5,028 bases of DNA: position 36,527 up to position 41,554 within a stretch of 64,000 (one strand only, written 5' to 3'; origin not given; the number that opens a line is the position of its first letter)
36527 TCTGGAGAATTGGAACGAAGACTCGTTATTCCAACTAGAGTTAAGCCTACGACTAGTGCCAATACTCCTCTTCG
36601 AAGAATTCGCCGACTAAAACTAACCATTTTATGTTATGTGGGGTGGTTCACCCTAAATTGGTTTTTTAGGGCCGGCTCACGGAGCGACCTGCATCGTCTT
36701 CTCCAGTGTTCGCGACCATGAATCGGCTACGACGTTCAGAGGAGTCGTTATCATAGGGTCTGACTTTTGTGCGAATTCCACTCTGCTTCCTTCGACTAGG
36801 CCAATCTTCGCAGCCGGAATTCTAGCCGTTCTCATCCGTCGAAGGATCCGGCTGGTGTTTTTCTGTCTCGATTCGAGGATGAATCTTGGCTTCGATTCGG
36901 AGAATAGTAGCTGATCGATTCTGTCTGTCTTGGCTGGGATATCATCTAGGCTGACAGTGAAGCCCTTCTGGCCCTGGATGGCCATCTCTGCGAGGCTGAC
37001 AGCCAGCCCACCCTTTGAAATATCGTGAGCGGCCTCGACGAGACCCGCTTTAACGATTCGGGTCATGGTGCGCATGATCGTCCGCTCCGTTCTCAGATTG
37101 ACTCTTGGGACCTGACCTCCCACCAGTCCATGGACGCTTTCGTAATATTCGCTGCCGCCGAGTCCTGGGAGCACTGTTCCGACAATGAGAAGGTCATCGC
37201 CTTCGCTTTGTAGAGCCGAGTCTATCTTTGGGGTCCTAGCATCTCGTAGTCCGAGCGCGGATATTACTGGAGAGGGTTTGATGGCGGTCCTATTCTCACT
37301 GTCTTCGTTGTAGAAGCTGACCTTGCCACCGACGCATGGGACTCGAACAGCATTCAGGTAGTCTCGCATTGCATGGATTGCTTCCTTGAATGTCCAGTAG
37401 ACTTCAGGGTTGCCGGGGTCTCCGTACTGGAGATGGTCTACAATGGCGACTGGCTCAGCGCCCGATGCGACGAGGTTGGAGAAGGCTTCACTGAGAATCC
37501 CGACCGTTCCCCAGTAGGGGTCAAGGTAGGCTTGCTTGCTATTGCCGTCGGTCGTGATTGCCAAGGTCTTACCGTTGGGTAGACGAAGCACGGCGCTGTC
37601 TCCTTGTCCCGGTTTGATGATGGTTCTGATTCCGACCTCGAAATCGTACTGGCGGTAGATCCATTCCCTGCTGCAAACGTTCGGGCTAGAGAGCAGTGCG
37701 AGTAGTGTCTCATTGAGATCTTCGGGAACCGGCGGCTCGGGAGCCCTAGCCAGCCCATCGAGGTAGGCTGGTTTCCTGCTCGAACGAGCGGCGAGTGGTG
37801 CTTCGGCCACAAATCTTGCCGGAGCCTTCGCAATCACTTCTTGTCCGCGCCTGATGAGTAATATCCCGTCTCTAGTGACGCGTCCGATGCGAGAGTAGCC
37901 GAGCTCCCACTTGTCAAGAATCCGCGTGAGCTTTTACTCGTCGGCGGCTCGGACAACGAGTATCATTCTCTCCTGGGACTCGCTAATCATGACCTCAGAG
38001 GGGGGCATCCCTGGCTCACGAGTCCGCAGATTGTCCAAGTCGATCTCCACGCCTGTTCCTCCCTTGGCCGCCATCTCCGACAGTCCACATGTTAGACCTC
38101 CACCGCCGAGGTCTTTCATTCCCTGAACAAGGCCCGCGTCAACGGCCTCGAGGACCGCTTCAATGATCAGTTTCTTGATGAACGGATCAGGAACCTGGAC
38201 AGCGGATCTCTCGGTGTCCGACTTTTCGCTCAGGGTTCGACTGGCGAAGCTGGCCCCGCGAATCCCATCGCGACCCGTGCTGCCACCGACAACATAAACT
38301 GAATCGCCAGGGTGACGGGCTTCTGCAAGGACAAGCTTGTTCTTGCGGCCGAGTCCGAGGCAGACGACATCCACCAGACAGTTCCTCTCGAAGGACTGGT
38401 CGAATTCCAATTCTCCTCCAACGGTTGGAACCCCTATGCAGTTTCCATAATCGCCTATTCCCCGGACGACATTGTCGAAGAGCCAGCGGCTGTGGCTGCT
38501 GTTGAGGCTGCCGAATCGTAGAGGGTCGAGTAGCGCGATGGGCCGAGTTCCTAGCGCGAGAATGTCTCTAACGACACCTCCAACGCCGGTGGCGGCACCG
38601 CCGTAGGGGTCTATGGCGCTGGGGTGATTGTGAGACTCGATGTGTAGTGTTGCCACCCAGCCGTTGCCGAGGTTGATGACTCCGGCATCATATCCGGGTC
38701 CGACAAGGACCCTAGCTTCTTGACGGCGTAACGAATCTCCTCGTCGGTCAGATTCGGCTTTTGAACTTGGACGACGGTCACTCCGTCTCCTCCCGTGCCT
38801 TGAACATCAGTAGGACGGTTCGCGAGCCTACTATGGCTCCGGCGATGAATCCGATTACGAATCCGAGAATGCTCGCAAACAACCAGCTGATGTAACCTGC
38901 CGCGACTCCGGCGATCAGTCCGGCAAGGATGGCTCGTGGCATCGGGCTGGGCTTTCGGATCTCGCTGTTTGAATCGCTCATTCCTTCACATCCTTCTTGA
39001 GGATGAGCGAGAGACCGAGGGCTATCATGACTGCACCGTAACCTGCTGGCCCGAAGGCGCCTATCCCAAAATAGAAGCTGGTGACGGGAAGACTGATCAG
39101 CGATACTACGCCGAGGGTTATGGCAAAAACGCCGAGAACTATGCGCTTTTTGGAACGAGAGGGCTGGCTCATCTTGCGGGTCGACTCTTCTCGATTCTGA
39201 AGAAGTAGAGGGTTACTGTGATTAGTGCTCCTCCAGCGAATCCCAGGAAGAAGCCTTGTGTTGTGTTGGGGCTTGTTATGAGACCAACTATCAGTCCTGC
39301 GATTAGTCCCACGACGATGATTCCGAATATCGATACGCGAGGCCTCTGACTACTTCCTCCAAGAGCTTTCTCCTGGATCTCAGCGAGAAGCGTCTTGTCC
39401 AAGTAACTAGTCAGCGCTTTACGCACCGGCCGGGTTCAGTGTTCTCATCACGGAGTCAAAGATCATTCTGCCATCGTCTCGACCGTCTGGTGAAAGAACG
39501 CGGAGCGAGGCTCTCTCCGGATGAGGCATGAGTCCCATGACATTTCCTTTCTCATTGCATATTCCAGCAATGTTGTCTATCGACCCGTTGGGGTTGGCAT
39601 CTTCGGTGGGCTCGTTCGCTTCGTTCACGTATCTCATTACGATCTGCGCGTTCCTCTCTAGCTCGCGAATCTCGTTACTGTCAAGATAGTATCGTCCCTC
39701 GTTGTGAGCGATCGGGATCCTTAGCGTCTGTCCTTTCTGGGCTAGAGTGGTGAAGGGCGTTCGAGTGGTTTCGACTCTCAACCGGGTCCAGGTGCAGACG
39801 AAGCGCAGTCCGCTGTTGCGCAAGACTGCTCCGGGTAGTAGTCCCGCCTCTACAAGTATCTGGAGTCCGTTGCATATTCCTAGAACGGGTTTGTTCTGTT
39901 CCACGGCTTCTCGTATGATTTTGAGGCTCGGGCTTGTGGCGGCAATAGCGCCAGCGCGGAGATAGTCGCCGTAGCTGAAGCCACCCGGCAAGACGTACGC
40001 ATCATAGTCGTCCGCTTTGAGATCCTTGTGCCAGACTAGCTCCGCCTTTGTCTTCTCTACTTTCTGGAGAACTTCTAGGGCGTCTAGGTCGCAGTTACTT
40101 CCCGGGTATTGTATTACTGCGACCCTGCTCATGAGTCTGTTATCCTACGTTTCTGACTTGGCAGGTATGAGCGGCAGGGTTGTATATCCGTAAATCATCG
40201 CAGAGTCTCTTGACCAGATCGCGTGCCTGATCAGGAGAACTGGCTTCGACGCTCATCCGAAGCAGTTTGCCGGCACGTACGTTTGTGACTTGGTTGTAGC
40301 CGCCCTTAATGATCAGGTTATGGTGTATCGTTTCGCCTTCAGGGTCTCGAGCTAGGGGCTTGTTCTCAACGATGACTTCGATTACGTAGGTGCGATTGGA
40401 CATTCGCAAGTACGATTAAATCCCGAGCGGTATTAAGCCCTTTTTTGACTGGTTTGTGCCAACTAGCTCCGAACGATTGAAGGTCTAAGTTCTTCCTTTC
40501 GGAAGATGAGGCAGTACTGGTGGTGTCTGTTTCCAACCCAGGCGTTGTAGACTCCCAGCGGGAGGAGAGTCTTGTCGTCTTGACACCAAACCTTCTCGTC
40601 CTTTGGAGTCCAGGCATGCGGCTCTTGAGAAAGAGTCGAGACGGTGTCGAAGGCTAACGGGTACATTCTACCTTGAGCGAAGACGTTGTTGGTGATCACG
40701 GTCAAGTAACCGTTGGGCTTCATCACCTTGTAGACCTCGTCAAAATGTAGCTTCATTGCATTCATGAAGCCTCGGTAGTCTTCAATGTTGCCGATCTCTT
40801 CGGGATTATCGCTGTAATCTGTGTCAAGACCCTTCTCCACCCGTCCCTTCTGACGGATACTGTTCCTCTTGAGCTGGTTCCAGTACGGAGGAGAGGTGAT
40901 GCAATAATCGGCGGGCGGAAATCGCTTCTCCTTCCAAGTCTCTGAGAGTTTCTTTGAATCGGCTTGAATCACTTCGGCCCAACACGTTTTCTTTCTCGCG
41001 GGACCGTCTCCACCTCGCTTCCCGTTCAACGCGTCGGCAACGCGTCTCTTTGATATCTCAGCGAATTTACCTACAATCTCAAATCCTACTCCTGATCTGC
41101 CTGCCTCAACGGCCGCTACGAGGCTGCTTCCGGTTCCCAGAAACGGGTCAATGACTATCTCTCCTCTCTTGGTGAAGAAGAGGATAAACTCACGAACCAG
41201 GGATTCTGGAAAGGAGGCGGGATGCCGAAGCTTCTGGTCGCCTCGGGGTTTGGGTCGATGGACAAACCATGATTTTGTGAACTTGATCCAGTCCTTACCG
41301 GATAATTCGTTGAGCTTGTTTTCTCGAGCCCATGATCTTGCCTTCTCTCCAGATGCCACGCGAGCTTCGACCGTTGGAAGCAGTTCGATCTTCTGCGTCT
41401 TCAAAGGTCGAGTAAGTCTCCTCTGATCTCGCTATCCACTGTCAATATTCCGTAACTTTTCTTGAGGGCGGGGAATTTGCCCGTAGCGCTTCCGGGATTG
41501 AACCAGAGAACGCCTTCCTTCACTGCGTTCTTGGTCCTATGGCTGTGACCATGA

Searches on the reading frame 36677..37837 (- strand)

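Call 12: search_protein_families(library=pfam, proteins=[window:36677-37837:-], max_evalue=0.001)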
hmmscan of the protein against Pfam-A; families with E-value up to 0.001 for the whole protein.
window:36677-37837:- (386 aa): 2 families
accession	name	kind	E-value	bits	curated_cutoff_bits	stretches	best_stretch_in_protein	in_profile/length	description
PF02769.27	AIRS_C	-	1.1e-22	81.3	23.1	1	212-353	2-150/156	AIR synthase related protein, C-terminal domain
PF00586.29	AIRS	-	1.2e-20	74.4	24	1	79-197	2-111/112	AIR synthase related protein, N-terminal domain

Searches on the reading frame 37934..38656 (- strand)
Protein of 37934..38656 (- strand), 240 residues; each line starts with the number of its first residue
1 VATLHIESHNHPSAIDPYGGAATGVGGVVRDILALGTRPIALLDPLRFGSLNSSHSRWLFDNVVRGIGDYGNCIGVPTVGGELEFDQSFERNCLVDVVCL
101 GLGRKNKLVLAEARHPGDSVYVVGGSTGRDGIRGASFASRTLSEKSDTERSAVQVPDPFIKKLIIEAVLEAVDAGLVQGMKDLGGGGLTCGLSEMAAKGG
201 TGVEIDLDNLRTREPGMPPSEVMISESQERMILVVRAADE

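Call 98: search_protein_families(library=ncbifam, proteins=[window:37934-38656:-], max_evalue=0.00001)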
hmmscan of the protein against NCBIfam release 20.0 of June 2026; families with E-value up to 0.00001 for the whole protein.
window:37934-38656:- (240 aa): 12 families
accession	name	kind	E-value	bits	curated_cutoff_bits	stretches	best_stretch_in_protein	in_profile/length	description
TIGR01736.1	FGAM_synth_II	equivalog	6.3e-119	398.3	525.75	1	2-239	71-309/718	phosphoribosylformylglycinamidine synthase subunit PurL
NF002290.1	PRK01213.1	equivalog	9e-119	397.7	648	1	2-238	71-307/723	phosphoribosylformylglycinamidine synthase subunit PurL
NF010690.0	PRK14090.1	equivalog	3.6e-80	270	1047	1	3-235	64-287/601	phosphoribosylformylglycinamidine synthase subunit PurL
NF003672.0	PRK05297.1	equivalog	2.6e-28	98.1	783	1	3-238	288-554/1290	phosphoribosylformylglycinamidine synthase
TIGR01857.1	FGAM-synthase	equivalog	2e-26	91.9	1057.05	1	7-239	319-556/1239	phosphoribosylformylglycinamidine synthase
TIGR01735.1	FGAM_synt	equivalog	1.5e-22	78.9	1123.05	2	101-239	415-558/1307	phosphoribosylformylglycinamidine synthase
TIGR03267.1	methan_mark_2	hypoth_equivalog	2.4e-10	40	365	1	16-210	73-246/323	methanogenesis marker 2 protein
TIGR01379.1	thiL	equivalog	4.5e-09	35.7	184.15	1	21-211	61-237/320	thiamine-phosphate kinase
TIGR04049.1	AIR_rel_sll0787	hypoth_equivalog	7.3e-08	31.8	321.3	1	17-211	72-242/318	sll0787 family AIR synthase-like protein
TIGR00878.1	purM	equivalog_domain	2e-07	30.5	236.35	1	28-198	85-259/332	phosphoribosylformylglycinamidine cyclo-ligase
NF004351.0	PRK05731.1-4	equivalog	7.5e-07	28.6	324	1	29-215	83-252/321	thiamine-phosphate kinase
TIGR02124.1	hypE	equivalog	8.9e-06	24.9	251.6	0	25-214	70-247/332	hydrogenase expression/formation protein HypE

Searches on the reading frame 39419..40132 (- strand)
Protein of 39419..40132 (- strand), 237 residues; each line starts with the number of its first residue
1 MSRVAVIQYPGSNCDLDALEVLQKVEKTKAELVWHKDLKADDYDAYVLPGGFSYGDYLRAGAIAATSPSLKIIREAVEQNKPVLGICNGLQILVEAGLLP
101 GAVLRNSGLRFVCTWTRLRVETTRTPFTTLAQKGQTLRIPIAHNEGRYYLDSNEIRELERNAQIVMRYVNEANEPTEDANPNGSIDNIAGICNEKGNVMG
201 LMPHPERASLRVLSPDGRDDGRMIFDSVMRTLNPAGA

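Call 41: search_protein_families(library=ncbifam, proteins=[L012:2403-10001:+, L012:10001-11026:+, L012:11048-12157:-], max_evalue=1)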
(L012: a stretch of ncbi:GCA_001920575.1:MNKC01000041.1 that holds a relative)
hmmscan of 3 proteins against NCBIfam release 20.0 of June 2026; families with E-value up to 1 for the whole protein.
L012:2403-10001:+ (2533 aa): 4 families
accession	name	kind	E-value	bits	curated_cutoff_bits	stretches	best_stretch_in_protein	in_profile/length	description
TIGR01643.1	YD_repeat_2x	repeat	1.8e-32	110.6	15.8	5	1629-1669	1-41/42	YD repeat-containing protein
NF041261.1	RHS_core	equivalog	2.2e-26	92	2000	3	1427-1724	432-716/1261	RHS element core protein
TIGR03696.1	Rhs_assc_core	domain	6e-18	65.1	32.5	1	2220-2299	1-76/76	RHS repeat-associated core domain-containing protein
NF007180.0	PRK09612.1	equivalog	0.048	13.2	265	1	1746-1847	78-181/238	50S ribosomal protein L2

L012:10001-11026:+ (341 aa): 6 families
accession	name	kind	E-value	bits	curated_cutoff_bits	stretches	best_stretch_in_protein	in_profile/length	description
TIGR04165.1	methano_modCys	hypoth_equivalog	0.00012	22.2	60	1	284-320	8-48/50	TIGR04165 family Cys-rich peptide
NF047912.1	ECs_2282_CxxC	subfamily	0.001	18.9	37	1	286-316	5-35/60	ECs_2282 family putative zinc-binding protein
TIGR03655.1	anti_R_Lar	subfamily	0.0011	19.2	39.6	1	283-321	1-41/55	Lar family restriction alleviation protein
NF033497.1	rubre_like_arch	subfamily_domain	0.0035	17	32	1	281-299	14-32/34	rubrerythrin-like domain-containing protein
NF011482.0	PRK14892.1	equivalog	0.1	12.5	109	1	285-315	23-49/101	putative transcription elongation factor Elf1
NF011481.0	PRK14890.1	equivalog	0.62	10.1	61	0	285-315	29-57/61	putative Zn-ribbon RNA-binding protein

L012:11048-12157:- (369 aa): 1 family
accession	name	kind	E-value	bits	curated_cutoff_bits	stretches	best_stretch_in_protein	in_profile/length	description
NF040815.2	recomb_XerA_Arch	equivalog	2.1e-09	37.3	220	1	94-301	63-263/263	site-specific tyrosine recombinase/integron integrase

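Call 42: search_protein_families(library=pfam, proteins=[L012:2403-10001:+, L012:9300-10001:+, L012:10001-11023:+, L012:11048-12157:-, L012:7605-8102:+], max_evalue=1)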
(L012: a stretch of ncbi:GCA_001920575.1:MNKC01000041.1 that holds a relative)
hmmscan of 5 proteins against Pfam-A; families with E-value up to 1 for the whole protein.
L012:2403-10001:+ (2533 aa): 3 families
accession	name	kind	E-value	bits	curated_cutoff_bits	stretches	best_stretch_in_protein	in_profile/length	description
PF05593.20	RHS_repeat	-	1.5e-42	143.6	22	8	1608-1644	1-37/38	RHS Repeat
PF20148.4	DUF6531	-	5.7e-05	23.8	24.1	1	749-811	1-50/74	Domain of unknown function (DUF6531)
PF03527.20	RHS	-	0.02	15.2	27.9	1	2195-2225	3-33/38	RHS protein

L012:9300-10001:+ (234 aa): 1 family
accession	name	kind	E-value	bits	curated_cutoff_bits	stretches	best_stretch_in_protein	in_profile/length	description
PF15649.12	Tox-REase-7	-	0.071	13.8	25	1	142-217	13-83/84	Restriction endonuclease fold toxin 7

L012:10001-11023:+ (341 aa): 9 families
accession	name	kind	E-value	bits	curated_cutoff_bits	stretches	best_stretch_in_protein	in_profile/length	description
PF14354.12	Lar_restr_allev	-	0.008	16.8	28.6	1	282-321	2-34/58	Restriction alleviation protein Lar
PF19108.5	DUF5795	-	0.015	15.8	27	1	283-315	36-68/74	Family of unknown function (DUF5795)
PF09723.15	Zn_ribbon_8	-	0.052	14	34.4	0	279-292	21-35/41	Zinc ribbon domain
PF05129.18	Zn_ribbon_Elf1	-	0.069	13.7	29.8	1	285-322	24-60/79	Transcription elongation factor Elf1 like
PF25206.1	DUF7836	-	0.16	12.2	26.7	0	285-316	9-38/59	Domain of unknown function (DUF7836)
PF24029.1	DUF7340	-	0.18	12.1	27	0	284-320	7-50/62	Domain of unknown function (DUF7340)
PF19769.4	CPxCG_zf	-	0.27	11.4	27.2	1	286-321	1-36/183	CPxCG-related zinc finger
PF07282.18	Cas12f1-like_TNB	-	0.34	11.5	26.3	1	285-316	30-48/60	Cas12f1-like, TNB domain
PF23455.1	DUF7129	-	0.53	10.5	30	0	281-293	25-37/45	Domain of unknown function (DUF7129)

L012:11048-12157:- (369 aa): 2 families
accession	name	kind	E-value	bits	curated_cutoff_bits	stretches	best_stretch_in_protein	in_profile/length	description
PF00589.27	Phage_integrase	-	3.9e-06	27.2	27.1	1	129-294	5-170/172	Phage integrase family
PF15930.10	YdiH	-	0.032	14.8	27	1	57-99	20-61/62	Domain of unknown function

L012:7605-8102:+ (166 aa): 3 families
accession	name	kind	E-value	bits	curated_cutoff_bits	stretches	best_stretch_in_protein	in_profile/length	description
PF24547.1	DUF7601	-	0.09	13.8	27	1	8-66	45-107/116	Domain of unknown function (DUF7601)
PF21527.2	Stv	-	0.1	13.8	24.2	1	33-130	18-78/121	Putative adhesin Stv domain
PF16072.10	DUF4813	-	0.45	10.5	27.6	1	2-96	118-212/291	Domain of unknown function (DUF4813)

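Call 76: search_protein_families(library=pfam, proteins=[P0150, P0152, P0148, P0153, P0154], max_evalue=1)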
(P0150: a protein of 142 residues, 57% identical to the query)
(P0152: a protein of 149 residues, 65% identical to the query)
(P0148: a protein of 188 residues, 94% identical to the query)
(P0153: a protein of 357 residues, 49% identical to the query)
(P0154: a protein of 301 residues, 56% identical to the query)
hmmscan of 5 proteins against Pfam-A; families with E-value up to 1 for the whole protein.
P0150 (142 aa): 2 families
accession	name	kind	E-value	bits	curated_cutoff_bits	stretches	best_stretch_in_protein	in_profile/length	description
PF00669.25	Flagellin_N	-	0.019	15.5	26.6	1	15-76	24-85/139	Bacterial flagellin N-terminal helical region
PF15649.12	Tox-REase-7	-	0.023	15.4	25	1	65-123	23-82/84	Restriction endonuclease fold toxin 7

P0152 (149 aa): 1 family
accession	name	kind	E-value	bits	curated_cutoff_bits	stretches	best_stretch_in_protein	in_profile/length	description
PF15649.12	Tox-REase-7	-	0.026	15.2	25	1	21-80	23-83/84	Restriction endonuclease fold toxin 7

P0148 (188 aa): 0 families

P0153 (357 aa): 1 family
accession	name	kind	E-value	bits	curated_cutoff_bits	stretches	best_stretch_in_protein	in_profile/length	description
PF03527.20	RHS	-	0.0068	16.7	27.9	1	13-43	2-32/38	RHS protein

P0154 (301 aa): 0 families

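Call 100: find_encoding_contigs(protein=window:39419-40132:-, flank=4000, max_places=8)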
Protein window:39419-40132:- (237 aa): 22 contigs read that carry it; 8 places shown.
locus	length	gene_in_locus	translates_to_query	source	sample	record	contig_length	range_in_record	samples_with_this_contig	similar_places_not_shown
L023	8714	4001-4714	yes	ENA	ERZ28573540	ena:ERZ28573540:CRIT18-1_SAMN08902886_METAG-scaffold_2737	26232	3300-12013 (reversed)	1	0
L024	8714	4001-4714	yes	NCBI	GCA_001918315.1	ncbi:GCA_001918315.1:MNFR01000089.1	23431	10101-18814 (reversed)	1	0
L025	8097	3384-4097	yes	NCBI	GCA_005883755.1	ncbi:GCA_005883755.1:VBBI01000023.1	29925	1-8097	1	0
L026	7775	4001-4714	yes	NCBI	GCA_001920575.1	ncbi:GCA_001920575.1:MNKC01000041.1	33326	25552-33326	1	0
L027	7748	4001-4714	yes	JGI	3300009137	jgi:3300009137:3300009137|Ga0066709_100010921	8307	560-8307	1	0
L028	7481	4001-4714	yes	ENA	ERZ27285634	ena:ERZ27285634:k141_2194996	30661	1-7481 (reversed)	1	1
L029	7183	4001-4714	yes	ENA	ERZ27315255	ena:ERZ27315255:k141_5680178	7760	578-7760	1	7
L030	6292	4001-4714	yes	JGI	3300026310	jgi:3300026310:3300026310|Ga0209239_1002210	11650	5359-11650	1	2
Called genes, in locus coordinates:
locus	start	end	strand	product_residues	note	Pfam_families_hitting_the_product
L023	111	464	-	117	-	-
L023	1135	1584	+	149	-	-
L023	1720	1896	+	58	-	-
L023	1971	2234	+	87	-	PF00583:Acetyltransf_1, PF13508:Acetyltransf_7, PF13673:Acetyltransf_10 (weak)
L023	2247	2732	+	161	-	PF00149:Metallophos (faint), PF12850:Metallophos_2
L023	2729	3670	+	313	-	PF01555:N6_N4_Mtase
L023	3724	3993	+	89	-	PF02700:PurS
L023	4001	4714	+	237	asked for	PF07685:GATase_3, PF13507:GATase_5, PF00117:GATase, PF01965:DJ-1_PfpI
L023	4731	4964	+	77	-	-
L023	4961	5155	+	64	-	-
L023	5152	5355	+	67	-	-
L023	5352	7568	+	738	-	PF18072:FGAR-AT_linker, PF00586:AIRS, PF02769:AIRS_C, PF00586:AIRS, PF02769:AIRS_C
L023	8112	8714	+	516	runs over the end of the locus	PF13522:GATase_6, PF13537:GATase_7, PF00156:Pribosyltran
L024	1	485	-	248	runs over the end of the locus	-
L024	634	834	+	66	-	-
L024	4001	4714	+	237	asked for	PF07685:GATase_3, PF13507:GATase_5, PF00117:GATase, PF01965:DJ-1_PfpI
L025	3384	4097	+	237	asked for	PF07685:GATase_3, PF13507:GATase_5, PF00117:GATase, PF01965:DJ-1_PfpI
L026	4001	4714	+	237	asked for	PF07685:GATase_3, PF13507:GATase_5, PF00117:GATase, PF01965:DJ-1_PfpI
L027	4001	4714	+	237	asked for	PF07685:GATase_3, PF13507:GATase_5, PF00117:GATase, PF01965:DJ-1_PfpI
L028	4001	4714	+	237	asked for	PF07685:GATase_3, PF13507:GATase_5, PF00117:GATase, PF01965:DJ-1_PfpI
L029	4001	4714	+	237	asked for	PF07685:GATase_3, PF13507:GATase_5, PF00117:GATase, PF01965:DJ-1_PfpI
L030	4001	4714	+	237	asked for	PF07685:GATase_3, PF13507:GATase_5, PF00117:GATase, PF01965:DJ-1_PfpI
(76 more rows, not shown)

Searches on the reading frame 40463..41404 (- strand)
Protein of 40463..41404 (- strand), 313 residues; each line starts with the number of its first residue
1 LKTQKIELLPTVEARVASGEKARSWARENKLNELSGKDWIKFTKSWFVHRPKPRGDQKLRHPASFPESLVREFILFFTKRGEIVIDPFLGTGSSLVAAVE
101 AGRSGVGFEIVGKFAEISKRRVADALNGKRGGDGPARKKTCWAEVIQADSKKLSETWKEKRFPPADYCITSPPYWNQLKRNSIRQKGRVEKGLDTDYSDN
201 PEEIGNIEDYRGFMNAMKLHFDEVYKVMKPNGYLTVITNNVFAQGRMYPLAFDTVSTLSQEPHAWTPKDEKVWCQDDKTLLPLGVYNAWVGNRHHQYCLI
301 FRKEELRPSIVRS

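Call 98: search_protein_families(library=ncbifam, proteins=[window:40463-41404:-], max_evalue=0.00001)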
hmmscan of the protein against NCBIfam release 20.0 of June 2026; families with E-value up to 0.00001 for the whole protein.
window:40463-41404:- (313 aa): 3 families
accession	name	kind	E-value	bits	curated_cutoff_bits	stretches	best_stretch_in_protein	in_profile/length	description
NF050803.1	DnaMtaseCcrMCaul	equivalog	6.7e-13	48.3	830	1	57-125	182-250/350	adenine-specific DNA-methyltransferase CcrM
NF010253.0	PRK13699.1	subfamily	5e-10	39.4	244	1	60-125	143-208/226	DNA methyltransferase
NF008572.0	PRK11524.1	equivalog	3.2e-08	33.1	292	1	46-125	180-259/294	adenine-specific DNA-methyltransferase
